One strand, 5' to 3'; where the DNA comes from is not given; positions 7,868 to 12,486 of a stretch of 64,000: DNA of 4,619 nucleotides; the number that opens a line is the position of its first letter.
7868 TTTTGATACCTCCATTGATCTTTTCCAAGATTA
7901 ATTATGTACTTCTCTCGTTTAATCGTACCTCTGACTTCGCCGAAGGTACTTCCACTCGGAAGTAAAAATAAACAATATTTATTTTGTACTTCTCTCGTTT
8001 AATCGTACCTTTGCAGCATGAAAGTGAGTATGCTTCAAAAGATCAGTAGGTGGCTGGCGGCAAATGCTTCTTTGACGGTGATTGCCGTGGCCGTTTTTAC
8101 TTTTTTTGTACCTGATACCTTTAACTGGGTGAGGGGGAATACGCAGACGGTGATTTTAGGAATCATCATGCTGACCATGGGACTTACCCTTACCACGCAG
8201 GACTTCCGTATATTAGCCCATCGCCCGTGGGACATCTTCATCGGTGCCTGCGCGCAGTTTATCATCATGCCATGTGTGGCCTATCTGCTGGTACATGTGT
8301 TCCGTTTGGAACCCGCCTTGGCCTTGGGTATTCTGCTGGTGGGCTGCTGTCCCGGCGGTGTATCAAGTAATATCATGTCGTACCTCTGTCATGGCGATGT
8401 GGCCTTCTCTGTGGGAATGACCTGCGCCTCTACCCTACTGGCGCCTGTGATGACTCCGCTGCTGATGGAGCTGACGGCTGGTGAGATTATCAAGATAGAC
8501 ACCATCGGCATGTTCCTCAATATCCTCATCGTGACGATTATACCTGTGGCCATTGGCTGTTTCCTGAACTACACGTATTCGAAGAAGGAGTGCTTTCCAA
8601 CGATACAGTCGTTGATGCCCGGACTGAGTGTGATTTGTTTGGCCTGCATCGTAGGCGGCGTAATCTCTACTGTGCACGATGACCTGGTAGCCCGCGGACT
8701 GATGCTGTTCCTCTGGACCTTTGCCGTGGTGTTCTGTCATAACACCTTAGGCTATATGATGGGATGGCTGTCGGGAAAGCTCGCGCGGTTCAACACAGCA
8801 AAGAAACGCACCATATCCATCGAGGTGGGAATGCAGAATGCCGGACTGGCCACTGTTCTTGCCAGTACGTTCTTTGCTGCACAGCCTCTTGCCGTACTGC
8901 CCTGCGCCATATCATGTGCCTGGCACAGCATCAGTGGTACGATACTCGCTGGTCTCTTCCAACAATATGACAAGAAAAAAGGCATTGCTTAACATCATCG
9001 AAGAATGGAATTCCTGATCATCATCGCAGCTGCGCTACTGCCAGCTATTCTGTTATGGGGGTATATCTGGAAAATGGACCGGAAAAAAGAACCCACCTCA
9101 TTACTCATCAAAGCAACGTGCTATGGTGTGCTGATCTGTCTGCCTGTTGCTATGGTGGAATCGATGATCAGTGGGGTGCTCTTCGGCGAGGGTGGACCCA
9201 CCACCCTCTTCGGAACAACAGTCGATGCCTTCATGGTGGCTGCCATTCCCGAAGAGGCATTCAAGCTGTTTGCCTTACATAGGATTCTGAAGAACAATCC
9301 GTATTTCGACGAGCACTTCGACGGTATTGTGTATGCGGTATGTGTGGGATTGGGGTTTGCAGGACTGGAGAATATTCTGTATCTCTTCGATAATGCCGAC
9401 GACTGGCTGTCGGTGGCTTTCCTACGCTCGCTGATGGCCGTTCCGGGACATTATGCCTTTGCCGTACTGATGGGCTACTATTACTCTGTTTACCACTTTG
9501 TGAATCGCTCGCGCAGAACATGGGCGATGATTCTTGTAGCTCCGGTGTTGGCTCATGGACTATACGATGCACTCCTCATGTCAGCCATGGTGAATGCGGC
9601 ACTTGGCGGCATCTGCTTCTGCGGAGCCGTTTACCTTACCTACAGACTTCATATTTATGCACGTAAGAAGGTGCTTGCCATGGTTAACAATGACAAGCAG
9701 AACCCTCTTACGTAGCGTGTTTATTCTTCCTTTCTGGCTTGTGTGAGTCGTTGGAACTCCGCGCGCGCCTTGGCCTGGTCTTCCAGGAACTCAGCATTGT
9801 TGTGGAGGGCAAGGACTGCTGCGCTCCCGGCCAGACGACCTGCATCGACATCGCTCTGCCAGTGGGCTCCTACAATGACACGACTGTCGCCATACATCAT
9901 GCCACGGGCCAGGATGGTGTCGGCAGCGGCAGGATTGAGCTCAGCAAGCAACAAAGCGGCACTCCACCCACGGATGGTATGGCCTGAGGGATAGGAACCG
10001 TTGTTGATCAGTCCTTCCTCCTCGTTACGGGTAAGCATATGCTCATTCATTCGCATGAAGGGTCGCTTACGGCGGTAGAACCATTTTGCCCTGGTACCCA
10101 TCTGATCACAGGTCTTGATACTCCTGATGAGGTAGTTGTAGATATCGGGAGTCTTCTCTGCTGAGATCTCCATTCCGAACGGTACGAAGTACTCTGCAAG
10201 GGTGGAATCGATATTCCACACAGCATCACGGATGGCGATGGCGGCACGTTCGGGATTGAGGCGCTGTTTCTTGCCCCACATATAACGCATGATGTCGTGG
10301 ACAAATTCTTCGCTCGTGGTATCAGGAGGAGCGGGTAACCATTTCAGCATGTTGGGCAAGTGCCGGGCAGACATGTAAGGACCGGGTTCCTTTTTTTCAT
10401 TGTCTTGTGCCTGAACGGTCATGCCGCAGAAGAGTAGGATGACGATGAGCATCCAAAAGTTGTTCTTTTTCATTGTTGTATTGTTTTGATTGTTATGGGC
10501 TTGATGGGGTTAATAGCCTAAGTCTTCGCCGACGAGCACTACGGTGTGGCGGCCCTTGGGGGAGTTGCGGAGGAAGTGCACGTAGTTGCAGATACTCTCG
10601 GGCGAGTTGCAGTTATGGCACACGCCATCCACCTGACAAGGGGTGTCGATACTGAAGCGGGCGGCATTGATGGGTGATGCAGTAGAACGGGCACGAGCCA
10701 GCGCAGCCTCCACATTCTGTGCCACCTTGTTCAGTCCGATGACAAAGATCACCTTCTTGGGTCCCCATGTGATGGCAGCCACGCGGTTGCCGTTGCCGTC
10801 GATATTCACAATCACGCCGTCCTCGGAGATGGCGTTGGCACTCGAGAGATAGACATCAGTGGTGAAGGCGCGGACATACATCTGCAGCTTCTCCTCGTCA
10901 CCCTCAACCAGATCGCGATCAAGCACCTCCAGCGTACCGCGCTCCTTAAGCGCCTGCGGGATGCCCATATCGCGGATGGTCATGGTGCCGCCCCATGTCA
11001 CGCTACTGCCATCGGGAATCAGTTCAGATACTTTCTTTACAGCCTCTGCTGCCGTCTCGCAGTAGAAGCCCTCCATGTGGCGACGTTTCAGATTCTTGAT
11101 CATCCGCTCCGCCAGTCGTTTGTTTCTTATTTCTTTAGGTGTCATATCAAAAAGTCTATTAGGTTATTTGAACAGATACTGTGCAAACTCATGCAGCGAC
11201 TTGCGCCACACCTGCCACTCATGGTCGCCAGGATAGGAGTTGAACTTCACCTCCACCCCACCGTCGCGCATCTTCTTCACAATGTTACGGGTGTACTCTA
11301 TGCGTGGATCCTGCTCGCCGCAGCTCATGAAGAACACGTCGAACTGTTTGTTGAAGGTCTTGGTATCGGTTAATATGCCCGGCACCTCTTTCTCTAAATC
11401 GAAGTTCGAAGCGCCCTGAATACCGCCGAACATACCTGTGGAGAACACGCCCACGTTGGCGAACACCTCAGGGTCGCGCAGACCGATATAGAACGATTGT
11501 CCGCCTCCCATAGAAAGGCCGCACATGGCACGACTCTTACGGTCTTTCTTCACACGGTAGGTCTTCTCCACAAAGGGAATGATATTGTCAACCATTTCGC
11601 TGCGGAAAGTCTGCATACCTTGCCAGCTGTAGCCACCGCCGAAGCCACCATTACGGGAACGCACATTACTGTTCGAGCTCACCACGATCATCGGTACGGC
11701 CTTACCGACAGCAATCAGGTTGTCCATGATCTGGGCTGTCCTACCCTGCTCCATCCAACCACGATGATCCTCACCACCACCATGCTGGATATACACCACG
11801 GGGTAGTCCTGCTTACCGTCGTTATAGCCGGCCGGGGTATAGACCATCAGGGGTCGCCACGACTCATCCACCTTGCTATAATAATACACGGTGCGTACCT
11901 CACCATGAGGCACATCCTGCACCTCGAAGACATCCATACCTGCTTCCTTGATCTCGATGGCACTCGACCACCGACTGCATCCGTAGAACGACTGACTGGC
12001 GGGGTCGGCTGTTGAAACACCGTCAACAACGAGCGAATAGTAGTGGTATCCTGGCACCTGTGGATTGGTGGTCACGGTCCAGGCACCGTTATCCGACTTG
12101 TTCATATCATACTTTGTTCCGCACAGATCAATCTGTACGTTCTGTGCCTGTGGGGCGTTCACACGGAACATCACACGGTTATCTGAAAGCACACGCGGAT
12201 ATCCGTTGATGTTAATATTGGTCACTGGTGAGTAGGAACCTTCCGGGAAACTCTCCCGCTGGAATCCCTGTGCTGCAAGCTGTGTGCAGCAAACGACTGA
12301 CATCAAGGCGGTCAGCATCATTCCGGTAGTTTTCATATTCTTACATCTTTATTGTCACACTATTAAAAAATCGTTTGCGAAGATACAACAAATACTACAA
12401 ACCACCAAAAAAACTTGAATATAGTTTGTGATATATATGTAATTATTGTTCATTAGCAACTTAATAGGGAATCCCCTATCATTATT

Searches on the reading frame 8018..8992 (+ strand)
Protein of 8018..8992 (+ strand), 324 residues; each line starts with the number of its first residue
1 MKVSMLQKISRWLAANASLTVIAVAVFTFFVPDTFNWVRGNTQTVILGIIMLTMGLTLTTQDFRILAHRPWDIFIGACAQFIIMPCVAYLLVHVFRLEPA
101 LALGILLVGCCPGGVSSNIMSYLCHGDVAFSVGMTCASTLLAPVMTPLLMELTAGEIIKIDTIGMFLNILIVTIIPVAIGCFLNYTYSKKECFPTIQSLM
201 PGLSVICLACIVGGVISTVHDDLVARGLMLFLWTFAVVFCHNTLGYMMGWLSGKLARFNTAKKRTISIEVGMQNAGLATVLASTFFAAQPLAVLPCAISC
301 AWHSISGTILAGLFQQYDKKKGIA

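Call 37: find_encoding_contigs(protein=window:8018-8992:+, flank=600, max_places=10)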
Protein window:8018-8992:+ (324 aa): 18 contigs read that carry it; 3 places shown.
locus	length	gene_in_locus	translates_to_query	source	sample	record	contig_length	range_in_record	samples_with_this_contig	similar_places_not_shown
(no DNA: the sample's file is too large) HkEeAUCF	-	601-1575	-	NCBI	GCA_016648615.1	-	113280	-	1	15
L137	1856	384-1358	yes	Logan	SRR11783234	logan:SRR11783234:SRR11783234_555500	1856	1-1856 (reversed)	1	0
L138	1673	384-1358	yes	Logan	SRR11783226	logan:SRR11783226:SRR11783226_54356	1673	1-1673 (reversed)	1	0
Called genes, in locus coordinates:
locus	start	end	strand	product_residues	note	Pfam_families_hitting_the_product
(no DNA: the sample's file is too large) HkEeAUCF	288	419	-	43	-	-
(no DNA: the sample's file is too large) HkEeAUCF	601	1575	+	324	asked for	PF13593:SBF_like, PF01758:SBF, PF03547:Mem_trans (weak)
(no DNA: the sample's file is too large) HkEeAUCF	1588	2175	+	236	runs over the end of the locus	PF13367:PrsW-protease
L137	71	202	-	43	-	-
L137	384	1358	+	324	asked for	PF13593:SBF_like, PF01758:SBF, PF03547:Mem_trans (weak)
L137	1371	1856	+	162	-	?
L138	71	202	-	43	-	-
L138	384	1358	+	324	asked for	PF13593:SBF_like, PF01758:SBF, PF03547:Mem_trans (weak)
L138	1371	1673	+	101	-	?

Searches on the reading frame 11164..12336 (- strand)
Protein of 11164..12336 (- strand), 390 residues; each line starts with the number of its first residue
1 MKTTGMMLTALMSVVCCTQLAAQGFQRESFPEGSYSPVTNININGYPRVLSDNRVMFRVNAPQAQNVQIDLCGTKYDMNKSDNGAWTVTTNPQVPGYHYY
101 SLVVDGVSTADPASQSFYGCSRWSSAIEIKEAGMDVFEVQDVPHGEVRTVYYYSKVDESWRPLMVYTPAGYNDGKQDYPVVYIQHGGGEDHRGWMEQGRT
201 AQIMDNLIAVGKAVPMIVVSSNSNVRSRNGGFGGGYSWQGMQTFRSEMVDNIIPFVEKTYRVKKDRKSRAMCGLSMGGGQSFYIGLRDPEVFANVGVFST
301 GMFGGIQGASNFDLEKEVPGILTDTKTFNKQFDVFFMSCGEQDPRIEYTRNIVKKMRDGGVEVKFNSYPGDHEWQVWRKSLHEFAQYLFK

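Call 56: find_related_loci(query=window:11164-12336:-, collection=metagenome_contigs, flank=10000)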
Query window:11164-12336:- (390 aa) in metagenome_contigs; peptide patterns used: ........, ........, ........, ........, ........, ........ (x = any residue, [..] = any of these).
331 stretches matched a pattern; 258 encode a relative of the query (tblastn E <= 1e-3); the best 80 are kept; 80 distinct loci.
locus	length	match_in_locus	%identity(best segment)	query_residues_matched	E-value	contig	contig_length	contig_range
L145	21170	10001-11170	98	1-390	0e+0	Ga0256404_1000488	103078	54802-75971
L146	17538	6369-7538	90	1-390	0e+0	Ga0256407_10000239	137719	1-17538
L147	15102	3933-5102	89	1-390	0e+0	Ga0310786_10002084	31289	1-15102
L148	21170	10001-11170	88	1-390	0e+0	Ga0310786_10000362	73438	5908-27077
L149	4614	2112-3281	87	1-390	0e+0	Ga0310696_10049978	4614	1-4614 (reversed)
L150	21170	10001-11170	88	1-390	0e+0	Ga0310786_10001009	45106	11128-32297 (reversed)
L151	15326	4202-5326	91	16-390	0e+0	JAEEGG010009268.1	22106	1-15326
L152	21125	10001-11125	91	16-390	0e+0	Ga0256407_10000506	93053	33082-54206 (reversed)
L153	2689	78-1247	87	1-390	0e+0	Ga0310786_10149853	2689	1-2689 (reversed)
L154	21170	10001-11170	88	1-390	0e+0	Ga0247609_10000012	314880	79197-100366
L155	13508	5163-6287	91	16-390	0e+0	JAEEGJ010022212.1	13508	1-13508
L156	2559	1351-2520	87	1-390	0e+0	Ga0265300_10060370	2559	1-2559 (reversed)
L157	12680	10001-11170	88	1-390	0e+0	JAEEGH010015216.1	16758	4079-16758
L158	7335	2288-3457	86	1-390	0e+0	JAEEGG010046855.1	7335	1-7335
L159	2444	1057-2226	86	1-390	0e+0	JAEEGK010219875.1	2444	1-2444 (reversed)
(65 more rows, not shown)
